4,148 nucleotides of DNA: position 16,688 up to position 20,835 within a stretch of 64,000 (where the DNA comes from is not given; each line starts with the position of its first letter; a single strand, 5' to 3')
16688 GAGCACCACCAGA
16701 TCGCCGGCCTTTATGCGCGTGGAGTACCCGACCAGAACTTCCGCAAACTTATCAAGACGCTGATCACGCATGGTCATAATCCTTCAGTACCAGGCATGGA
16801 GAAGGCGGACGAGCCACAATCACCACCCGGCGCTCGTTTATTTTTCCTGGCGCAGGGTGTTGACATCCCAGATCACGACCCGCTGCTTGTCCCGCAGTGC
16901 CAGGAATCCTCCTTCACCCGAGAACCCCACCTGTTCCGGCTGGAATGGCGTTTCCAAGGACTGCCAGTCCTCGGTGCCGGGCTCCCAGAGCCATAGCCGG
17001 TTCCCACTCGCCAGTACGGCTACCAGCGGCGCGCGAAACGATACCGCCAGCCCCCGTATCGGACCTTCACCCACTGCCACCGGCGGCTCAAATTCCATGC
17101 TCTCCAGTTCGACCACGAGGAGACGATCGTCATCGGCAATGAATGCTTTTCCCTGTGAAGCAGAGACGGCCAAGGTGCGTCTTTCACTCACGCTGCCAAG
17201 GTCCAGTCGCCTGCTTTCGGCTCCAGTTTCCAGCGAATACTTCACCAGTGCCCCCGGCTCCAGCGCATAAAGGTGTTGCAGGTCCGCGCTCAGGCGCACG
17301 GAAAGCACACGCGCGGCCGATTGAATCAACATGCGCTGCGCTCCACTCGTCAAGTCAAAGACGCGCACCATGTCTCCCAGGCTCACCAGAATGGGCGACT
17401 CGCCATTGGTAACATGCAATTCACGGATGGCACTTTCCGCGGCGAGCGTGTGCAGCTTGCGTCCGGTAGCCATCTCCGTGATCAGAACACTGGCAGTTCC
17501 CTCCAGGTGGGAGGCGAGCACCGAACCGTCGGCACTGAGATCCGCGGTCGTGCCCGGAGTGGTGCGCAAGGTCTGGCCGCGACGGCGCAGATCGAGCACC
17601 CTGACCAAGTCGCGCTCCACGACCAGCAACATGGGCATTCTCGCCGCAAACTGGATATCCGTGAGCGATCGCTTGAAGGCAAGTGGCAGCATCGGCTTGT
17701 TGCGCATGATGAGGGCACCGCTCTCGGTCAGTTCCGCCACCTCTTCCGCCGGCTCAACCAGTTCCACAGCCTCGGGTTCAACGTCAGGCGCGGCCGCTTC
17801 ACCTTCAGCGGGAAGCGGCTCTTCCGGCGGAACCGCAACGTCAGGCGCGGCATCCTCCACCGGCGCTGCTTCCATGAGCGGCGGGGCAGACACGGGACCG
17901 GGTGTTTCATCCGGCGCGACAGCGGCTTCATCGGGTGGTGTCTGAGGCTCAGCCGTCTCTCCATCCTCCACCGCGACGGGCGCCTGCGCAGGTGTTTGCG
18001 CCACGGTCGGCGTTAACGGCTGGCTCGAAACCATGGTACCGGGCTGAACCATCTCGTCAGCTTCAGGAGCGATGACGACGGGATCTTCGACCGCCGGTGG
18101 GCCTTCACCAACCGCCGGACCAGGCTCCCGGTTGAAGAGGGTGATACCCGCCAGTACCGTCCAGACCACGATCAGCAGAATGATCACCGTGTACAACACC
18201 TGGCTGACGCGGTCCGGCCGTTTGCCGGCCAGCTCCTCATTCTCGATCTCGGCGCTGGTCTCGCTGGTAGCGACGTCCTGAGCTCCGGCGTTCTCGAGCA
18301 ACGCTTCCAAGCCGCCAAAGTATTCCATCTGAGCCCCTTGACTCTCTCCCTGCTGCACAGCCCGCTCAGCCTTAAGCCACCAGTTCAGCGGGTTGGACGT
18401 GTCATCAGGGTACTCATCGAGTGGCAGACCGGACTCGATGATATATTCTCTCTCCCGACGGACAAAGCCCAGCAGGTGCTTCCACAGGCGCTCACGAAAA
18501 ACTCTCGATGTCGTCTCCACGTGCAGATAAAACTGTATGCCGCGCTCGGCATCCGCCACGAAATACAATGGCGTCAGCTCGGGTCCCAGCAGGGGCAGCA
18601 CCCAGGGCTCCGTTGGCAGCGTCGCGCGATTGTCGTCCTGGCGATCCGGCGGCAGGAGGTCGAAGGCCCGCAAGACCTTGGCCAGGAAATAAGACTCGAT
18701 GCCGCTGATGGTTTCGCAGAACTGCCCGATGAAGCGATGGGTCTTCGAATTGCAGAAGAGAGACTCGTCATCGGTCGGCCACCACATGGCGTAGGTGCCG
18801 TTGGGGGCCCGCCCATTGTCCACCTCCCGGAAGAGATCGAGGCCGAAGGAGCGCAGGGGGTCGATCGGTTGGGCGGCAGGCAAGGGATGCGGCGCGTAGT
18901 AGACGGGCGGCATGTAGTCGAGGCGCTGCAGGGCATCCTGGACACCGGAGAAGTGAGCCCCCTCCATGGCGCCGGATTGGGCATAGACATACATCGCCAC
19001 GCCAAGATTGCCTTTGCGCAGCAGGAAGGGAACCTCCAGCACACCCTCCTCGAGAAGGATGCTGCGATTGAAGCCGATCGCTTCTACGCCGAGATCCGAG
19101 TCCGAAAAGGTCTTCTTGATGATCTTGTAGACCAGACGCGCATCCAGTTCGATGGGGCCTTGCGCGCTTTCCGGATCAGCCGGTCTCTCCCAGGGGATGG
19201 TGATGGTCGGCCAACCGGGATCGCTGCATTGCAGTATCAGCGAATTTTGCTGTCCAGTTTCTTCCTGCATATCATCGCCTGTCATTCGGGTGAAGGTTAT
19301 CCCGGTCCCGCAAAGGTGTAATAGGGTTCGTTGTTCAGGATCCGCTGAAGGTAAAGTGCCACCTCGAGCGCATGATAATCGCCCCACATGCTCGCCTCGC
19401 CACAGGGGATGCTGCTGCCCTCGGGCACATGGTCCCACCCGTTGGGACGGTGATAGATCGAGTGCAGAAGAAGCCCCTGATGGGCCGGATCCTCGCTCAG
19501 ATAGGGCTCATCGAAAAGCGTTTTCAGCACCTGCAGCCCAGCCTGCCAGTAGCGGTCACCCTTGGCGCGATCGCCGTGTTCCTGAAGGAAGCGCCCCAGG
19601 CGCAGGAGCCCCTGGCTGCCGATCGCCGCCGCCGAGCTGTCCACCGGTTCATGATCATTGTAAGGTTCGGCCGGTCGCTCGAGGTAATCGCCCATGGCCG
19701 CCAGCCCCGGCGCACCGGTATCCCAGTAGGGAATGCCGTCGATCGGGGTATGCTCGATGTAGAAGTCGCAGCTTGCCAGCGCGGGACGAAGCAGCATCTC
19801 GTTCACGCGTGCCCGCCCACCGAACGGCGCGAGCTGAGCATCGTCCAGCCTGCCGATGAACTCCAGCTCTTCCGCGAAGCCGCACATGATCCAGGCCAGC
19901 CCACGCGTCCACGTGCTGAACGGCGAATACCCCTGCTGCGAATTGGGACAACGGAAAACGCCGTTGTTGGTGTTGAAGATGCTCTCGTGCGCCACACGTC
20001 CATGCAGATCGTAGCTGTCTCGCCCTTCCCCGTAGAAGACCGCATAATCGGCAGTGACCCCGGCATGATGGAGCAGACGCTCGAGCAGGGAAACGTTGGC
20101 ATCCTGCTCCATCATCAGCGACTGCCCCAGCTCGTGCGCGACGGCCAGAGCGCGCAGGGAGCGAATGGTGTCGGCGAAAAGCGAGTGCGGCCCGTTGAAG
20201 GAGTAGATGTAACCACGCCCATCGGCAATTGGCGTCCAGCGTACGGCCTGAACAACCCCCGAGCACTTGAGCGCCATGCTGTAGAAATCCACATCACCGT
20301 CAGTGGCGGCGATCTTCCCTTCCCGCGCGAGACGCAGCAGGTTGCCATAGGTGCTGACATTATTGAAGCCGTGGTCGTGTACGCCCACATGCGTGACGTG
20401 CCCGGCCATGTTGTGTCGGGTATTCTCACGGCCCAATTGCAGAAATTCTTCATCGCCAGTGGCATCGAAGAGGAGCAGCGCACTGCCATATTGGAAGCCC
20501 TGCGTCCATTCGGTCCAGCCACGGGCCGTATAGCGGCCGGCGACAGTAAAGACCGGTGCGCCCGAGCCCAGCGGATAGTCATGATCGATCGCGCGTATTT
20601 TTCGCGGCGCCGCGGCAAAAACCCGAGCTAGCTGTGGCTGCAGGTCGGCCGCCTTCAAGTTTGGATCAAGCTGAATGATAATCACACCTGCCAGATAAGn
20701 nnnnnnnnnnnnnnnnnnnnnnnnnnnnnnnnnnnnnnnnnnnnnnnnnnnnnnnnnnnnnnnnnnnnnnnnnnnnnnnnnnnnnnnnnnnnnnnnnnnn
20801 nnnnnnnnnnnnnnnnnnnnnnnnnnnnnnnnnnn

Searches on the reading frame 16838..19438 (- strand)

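Call 7: search_protein_families(library=pfam, proteins=[window:16838-19438:-])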
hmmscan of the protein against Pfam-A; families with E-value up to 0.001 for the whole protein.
window:16838-19438:- (866 aa): 1 family
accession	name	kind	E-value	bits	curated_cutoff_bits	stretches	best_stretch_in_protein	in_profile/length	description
PF25174.1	Beta-prop_THOC3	-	2.5e-05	23.9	305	0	628-673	215-259/272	THOC3 beta-propeller domain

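Call 39: search_protein_families(library=ncbifam, proteins=[window:16838-19438:-], max_evalue=0.01)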
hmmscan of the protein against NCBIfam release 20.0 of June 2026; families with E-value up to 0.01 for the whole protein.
window:16838-19438:- (866 aa): 0 families

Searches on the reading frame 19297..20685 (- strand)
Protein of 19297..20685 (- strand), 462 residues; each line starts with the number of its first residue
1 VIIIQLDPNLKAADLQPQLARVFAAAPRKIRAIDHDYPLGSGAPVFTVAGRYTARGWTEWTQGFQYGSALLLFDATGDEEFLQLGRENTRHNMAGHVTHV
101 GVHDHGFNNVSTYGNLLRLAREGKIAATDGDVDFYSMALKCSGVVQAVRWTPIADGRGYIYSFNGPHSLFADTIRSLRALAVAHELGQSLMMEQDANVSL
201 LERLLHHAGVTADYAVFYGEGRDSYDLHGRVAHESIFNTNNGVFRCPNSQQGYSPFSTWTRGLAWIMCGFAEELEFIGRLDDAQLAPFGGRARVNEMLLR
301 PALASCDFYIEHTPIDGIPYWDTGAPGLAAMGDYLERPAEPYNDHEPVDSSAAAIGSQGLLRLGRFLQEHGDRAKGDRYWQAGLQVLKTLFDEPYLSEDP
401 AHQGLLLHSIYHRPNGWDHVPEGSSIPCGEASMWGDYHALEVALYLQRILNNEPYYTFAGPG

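Call 7: search_protein_families(library=pfam, proteins=[window:19297-20685:-])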
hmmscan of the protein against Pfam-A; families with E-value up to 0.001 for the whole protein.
window:19297-20685:- (462 aa): 1 family
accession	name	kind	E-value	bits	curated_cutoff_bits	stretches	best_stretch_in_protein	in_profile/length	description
PF07470.19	Glyco_hydro_88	-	2.3e-05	24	26.6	0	230-277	161-217/352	Glycosyl Hydrolase Family 88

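Call 25: find_homologous_proteins(query=window:19297-20685:-)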
Query window:19297-20685:- (462 aa): 8000 proteins with E <= 0.001 among 8000 candidates; the best 120 are listed.
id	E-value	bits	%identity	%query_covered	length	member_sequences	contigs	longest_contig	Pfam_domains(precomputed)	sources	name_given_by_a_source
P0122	0.0e+0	1088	100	100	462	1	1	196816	PF07470.20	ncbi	-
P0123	4.5e-229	779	70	99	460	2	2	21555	-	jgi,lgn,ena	-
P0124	6.3e-226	769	69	99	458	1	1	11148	-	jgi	jgi:unsaturated chondroitin disaccharide hydrolase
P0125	3.6e-225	766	69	99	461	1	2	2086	-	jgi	-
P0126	1.3e-224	764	71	99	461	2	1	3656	-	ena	-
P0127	4.0e-224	763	69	99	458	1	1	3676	-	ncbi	ncbi:MAG: glycosyl hydrolase [Chthoniobacteraceae bacterium]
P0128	1.1e-223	761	69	99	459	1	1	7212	-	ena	-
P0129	2.3e-223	760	70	99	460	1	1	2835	-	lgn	-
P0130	3.7e-223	760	68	99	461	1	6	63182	-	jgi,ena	-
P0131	4.0e-223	760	69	99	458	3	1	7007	-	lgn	-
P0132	1.7e-222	757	70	99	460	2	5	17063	-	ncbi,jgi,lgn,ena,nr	ncbi:MAG TPA: hypothetical protein PLS03_05055 [Terrimicrobiaceae bacterium]|nr:hypothetical protein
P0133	1.9e-222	757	68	99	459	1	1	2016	-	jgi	-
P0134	2.7e-222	757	70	99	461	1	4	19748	-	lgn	-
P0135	2.7e-222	757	70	99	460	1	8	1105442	-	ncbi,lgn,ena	-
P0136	2.8e-222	757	68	99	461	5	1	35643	-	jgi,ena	-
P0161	3.5e-219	747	71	99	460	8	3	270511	-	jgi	jgi:hypothetical protein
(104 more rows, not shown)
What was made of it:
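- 19297..20685 (-): Divergent upstream gene, GH88-like glycoside hydrolase (about 70% identity to Chthoniobacterales and Terrimicrobiaceae proteins). Calls 7, 25
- Tried and rejected: Best hits were about 70% identical (call 25).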

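Call 26: find_encoding_contigs(protein=P0123, flank=5000, max_places=3)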
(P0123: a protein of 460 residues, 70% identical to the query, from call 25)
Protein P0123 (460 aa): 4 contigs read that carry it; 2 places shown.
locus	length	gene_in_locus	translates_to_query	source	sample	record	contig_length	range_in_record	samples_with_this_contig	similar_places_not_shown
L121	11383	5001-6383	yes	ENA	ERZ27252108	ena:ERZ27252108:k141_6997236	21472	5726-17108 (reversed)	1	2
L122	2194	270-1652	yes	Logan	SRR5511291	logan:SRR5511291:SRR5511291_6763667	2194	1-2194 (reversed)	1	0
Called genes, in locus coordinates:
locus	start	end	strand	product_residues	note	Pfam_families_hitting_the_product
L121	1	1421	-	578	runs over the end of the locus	PF00270:DEAD, PF04851:ResIII (weak), PF00271:Helicase_C, PF25399:DeaD_dimer, PF03880:DbpA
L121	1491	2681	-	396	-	PF00155:Aminotran_1_2 (weak), PF01041:DegT_DnrJ_EryC1, PF01212:Beta_elim_lyase (weak)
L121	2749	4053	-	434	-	PF01120:Alpha_L_fucos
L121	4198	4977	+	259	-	PF00106:adh_short, PF08659:KR, PF13561:adh_short_C2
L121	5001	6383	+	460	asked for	-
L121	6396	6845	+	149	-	PF16867:DMSP_lyase (weak), PF01050:MannoseP_isomer, PF07883:Cupin_2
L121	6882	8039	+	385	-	PF01408:GFO_IDH_MocA (weak), PF02894:GFO_IDH_MocA_C, PF22725:GFO_IDH_MocA_C3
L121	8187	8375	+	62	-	-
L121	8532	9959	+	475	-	PF07719:TPR_2 (faint), PF12895:ANAPC3 (faint), PF13174:TPR_6 (faint), PF13181:TPR_8 (faint), PF13424:TPR_12 (faint), PF13428:TPR_14 (faint), PF13432:TPR_16 (faint), PF14559:TPR_19 (faint), +5 more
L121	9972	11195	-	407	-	PF05940:NnrS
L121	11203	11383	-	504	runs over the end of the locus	PF20540:DUF6755, PF07690:MFS_1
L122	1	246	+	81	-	?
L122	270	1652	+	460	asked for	-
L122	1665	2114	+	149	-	PF16867:DMSP_lyase (weak), PF01050:MannoseP_isomer, PF07883:Cupin_2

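Call 27: find_encoding_contigs(protein=P0135, flank=5000, max_places=3)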
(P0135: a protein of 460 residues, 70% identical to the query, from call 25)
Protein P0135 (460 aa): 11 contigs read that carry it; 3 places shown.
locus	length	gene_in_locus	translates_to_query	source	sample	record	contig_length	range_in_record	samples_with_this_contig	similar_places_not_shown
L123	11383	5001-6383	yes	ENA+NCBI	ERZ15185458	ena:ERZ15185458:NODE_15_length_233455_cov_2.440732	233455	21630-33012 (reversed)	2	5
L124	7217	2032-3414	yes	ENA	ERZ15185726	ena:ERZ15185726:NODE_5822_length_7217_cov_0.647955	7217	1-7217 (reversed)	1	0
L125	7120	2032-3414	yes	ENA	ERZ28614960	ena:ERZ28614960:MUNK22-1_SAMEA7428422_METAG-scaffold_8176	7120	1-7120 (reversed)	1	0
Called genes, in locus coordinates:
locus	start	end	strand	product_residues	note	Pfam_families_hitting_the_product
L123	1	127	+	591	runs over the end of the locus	PF00703:Glyco_hydro_2 (weak), PF02836:Glyco_hydro_2_C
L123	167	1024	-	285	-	PF01522:Polysacc_deac_1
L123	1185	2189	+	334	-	PF00356:LacI (weak), PF00532:Peripla_BP_1, PF13407:Peripla_BP_4 (weak), PF13377:Peripla_BP_3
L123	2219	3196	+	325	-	PF01408:GFO_IDH_MocA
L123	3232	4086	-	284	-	PF02311:AraC_binding, PF07883:Cupin_2 (weak), PF00165:HTH_AraC (weak), PF12833:HTH_18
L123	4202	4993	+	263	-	PF00106:adh_short, PF08659:KR (weak), PF13561:adh_short_C2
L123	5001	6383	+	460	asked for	-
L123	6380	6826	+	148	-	PF00190:Cupin_1 (weak), PF01050:MannoseP_isomer (weak), PF07883:Cupin_2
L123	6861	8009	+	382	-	PF01408:GFO_IDH_MocA (weak), PF02894:GFO_IDH_MocA_C, PF22725:GFO_IDH_MocA_C3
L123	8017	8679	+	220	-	PF01081:Aldolase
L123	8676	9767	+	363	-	PF00294:PfkB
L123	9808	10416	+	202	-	PF00691:OmpA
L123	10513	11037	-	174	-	-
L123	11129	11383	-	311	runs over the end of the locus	PF02470:MlaD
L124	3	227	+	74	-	?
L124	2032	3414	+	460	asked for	-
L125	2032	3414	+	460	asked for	-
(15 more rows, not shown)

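Call 28: find_encoding_contigs(protein=P0161, flank=5000, max_places=3)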
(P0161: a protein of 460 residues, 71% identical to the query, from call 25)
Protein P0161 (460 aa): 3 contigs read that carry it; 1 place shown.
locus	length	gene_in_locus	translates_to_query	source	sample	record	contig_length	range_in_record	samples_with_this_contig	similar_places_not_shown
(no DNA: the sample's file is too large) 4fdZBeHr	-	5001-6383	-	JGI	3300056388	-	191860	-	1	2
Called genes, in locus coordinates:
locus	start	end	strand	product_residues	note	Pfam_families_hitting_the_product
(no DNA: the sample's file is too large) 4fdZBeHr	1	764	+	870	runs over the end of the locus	PF12450:vWF_A, PF00092:VWA, PF13519:VWA_2, PF13768:VWA_3, PF12034:YfbK_C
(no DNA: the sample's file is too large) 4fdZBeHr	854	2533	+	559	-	PF13646:HEAT_2 (faint)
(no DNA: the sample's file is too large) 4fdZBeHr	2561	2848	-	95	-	-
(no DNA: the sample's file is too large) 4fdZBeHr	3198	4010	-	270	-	PF02311:AraC_binding, PF07883:Cupin_2, PF00165:HTH_AraC, PF12833:HTH_18, PF00165:HTH_AraC (weak)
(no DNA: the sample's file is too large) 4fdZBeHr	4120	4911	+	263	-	PF00106:adh_short, PF08659:KR (weak), PF13561:adh_short_C2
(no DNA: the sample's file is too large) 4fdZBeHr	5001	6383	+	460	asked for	-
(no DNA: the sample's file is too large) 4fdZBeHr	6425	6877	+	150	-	PF16867:DMSP_lyase (weak), PF00190:Cupin_1 (weak), PF01050:MannoseP_isomer, PF07883:Cupin_2, PF02311:AraC_binding (weak)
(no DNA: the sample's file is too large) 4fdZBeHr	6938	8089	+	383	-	PF01408:GFO_IDH_MocA, PF02894:GFO_IDH_MocA_C, PF22725:GFO_IDH_MocA_C3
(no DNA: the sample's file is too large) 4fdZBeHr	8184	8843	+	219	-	PF01081:Aldolase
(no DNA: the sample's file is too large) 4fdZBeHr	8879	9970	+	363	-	PF00294:PfkB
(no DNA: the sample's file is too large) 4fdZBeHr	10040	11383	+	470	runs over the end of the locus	PF00171:Aldedh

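Call 39: search_protein_families(library=ncbifam, proteins=[window:19297-20685:-], max_evalue=0.01)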
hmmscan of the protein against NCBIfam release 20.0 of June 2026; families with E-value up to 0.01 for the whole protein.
window:19297-20685:- (462 aa): 0 families
